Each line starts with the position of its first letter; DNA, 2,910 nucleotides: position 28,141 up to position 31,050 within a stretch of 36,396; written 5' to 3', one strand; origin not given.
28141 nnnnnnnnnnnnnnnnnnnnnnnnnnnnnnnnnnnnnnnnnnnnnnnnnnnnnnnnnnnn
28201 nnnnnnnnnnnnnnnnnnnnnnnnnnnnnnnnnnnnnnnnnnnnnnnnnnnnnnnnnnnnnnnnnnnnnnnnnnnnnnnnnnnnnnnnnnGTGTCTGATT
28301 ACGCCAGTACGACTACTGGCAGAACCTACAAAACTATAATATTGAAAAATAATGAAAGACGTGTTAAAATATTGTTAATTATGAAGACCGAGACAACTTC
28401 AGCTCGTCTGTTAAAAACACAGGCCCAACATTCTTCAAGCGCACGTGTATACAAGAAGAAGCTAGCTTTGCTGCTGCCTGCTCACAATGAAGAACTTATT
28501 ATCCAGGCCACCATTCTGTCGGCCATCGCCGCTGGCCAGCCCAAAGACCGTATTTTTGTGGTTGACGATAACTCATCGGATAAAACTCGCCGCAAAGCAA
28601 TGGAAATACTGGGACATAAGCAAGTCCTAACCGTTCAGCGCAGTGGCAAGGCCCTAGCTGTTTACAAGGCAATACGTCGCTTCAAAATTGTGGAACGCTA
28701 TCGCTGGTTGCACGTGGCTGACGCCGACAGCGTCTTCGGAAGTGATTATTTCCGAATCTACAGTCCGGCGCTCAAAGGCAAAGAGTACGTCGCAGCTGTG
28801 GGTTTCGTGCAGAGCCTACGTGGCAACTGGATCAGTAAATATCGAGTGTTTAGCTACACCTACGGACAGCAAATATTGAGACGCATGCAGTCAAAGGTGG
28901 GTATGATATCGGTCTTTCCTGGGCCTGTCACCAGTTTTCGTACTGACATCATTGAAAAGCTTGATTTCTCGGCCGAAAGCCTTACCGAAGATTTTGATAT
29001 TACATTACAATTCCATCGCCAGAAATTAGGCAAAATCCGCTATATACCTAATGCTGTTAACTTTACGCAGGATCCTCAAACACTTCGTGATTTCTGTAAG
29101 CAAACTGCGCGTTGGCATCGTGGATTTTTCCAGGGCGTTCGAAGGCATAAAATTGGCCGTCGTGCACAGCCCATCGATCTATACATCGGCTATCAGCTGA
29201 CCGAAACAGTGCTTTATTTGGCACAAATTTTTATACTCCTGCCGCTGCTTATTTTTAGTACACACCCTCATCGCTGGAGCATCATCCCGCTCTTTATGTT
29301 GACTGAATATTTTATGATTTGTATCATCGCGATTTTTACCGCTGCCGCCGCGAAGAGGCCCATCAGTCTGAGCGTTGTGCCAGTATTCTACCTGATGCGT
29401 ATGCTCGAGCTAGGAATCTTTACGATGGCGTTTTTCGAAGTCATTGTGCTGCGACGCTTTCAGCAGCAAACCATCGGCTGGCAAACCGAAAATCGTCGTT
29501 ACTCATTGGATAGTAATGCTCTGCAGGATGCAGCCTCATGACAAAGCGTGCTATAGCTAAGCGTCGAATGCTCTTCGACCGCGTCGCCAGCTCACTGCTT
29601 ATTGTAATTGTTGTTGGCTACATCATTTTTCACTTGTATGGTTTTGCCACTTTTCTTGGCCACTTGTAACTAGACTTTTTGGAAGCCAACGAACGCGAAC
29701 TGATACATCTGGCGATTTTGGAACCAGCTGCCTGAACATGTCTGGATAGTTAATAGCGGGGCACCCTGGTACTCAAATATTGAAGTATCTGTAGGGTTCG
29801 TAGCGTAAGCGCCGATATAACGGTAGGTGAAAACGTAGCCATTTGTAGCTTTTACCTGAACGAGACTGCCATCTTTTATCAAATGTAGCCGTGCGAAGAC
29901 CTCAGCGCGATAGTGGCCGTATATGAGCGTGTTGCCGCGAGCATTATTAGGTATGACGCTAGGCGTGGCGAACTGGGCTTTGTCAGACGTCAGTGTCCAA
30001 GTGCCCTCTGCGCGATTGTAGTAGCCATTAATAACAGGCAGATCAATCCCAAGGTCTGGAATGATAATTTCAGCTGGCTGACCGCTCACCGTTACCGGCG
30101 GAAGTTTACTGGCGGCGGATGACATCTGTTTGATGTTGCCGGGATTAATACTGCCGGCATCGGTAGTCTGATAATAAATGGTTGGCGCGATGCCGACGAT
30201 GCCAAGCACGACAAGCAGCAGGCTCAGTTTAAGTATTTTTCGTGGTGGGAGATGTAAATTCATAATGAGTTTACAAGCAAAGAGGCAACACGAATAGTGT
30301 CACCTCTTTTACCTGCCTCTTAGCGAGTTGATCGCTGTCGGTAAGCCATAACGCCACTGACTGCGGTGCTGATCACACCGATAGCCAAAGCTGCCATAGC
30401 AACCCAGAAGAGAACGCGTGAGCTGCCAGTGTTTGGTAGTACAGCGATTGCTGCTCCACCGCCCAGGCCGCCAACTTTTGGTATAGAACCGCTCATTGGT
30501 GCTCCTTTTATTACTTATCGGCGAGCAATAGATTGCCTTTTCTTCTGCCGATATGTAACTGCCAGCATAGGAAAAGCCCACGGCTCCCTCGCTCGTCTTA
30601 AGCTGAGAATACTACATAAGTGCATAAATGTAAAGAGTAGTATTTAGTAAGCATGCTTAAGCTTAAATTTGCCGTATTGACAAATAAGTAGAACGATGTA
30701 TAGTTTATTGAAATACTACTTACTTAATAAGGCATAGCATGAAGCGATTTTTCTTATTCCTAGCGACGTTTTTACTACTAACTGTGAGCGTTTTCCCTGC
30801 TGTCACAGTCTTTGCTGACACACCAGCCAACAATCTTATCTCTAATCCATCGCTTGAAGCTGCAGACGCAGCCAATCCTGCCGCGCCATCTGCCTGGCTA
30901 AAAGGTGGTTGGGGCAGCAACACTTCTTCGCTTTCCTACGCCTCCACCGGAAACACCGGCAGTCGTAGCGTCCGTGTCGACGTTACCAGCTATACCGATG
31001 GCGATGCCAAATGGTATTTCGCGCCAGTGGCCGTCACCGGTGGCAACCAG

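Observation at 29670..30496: Sortase preceded by a 58-aa ORF that is essentially a bare LPNTG sorting signal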

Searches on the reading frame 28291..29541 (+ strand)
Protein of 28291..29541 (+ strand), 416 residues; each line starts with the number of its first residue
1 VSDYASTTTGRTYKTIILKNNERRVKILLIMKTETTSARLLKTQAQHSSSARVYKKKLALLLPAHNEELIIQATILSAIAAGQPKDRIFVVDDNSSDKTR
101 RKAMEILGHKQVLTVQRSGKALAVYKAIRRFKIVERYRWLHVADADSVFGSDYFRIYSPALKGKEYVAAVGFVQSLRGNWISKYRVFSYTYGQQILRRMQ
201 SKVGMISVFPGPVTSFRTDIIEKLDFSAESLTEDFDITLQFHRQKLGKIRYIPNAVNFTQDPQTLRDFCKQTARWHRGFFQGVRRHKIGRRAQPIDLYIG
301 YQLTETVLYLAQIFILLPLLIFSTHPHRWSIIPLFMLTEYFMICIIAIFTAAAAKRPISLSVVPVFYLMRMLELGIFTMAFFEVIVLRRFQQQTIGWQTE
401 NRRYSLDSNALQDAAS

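Call 5: search_protein_families(library=pfam, proteins=[window:28291-29541:+], max_evalue=0.01)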
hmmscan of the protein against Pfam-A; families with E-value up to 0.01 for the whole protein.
window:28291-29541:+ (416 aa): 4 families
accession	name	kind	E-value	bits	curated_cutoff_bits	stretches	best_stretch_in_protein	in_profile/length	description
PF13641.12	Glyco_tranf_2_3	-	1.6e-19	71.3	27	1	58-278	3-230/230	Glycosyltransferase like family 2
PF13632.12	Glyco_trans_2_3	-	2.4e-19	70.4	27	1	142-352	4-194/198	Glycosyl transferase family group 2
PF00535.33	Glycos_transf_2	-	2.6e-12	47.5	23.3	1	61-222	3-165/168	Glycosyl transferase family 2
PF13704.12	Glyco_tranf_2_4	-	0.00056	20.8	27.5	1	65-147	1-82/98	Glycosyl transferase family 2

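Call 31: search_protein_families(library=ncbifam, proteins=[window:28291-29541:+], max_evalue=0.01)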
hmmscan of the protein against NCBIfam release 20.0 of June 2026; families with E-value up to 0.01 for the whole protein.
window:28291-29541:+ (416 aa): 13 families
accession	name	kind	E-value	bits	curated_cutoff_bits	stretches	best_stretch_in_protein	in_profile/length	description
TIGR03937.1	PgaC_IcaA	equivalog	1.7e-23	83.3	422.3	1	48-337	37-332/407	poly-beta-1,6-N-acetyl-D-glucosamine synthase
NF041865.1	EpsU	equivalog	6.1e-12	45.2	700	1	41-287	24-273/394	exopolysaccharide biosynthesis GT2 family glycosyltransferase EpsU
TIGR04242.1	nodulat_NodC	equivalog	2.9e-09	36.4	550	1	45-365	37-369/395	chitooligosaccharide synthase NodC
TIGR03111.1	glyc2_xrt_Gpos1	hypoth_equivalog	1.4e-08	34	363.95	1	58-286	51-293/439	TIGR03111 family XrtG-associated glycosyltransferase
NF053846.1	glyco_with_XrtP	equivalog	8.9e-08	31.2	520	1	57-117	42-102/440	XrtP-associated glycosyltransferase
TIGR03030.1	CelA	equivalog_domain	1.4e-07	29.9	699.1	1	217-281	315-379/714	UDP-forming cellulose synthase catalytic subunit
TIGR03965.1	mycofact_glyco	equivalog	4.5e-06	25.8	280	1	39-288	56-309/467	mycofactocin biosynthesis glycosyltransferase MftF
TIGR04182.1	glyco_TIGR04182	equivalog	1.3e-05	24.8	325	1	59-164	3-101/293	S-layer glycoprotein N-glycosyltransferase AglJ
TIGR03469.1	HpnB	hypoth_equivalog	3.5e-05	23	379.25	1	39-152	28-151/386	hopene-associated glycosyltransferase HpnB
TIGR04283.1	glyco_like_mftF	equivalog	0.00021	20.9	182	1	60-186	3-120/221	TIGR04283 family arsenosugar biosynthesis glycosyltransferase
NF010496.0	PRK13915.1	equivalog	0.00093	18.4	262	1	50-105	26-83/307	glucosyl-3-phosphoglycerate synthase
NF045523.1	MXAN_5453_fam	exception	0.0053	15.3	500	0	149-201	191-243/544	MXAN_5453 family MXYO-CTERM-anchored protein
NF047683.1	TeichurnBiosyTuaG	equivalog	0.006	16.2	400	1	55-130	5-84/252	teichuronic acid biosynthesis protein TuaG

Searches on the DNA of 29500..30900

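Call 47: search_rna_families(source=window, start=29500, end=30900, threshold=evalue, max_evalue=1)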
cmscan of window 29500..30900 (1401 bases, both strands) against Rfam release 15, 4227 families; matches with E-value up to 1: 0.
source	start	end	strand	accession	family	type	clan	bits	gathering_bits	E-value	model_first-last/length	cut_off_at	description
